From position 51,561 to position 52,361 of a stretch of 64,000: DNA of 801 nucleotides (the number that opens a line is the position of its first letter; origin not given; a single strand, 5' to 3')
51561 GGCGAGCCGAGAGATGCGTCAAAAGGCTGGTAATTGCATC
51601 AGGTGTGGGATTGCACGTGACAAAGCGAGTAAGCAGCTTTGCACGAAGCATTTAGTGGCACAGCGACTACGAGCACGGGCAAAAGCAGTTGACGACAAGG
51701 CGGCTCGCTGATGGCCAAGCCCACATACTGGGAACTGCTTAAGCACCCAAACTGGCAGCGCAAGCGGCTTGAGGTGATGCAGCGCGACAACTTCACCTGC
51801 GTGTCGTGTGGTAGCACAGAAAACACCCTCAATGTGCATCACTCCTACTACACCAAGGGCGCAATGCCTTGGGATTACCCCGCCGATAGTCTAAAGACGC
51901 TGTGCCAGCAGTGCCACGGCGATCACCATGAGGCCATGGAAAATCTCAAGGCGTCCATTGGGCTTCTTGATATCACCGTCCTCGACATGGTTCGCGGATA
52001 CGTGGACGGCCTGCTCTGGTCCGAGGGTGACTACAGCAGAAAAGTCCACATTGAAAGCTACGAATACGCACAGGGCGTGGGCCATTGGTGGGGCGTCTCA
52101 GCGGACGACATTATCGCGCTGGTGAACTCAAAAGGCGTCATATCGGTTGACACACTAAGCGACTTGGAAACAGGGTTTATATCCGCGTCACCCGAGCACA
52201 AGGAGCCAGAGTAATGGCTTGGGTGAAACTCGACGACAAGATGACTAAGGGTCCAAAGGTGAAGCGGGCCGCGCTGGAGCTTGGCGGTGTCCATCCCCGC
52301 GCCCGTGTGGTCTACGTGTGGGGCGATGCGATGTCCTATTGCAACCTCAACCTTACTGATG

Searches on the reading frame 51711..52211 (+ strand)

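Call 62: search_protein_families(library=pfam, max_evalue=0.01, proteins=[window:51711-52211:+])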
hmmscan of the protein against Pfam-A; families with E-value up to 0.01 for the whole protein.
window:51711-52211:+ (167 aa): 1 family
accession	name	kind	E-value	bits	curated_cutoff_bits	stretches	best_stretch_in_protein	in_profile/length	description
PF24443.1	DUF7562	-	0.0054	17.4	27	1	23-80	7-63/95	Family of unknown function (DUF7562)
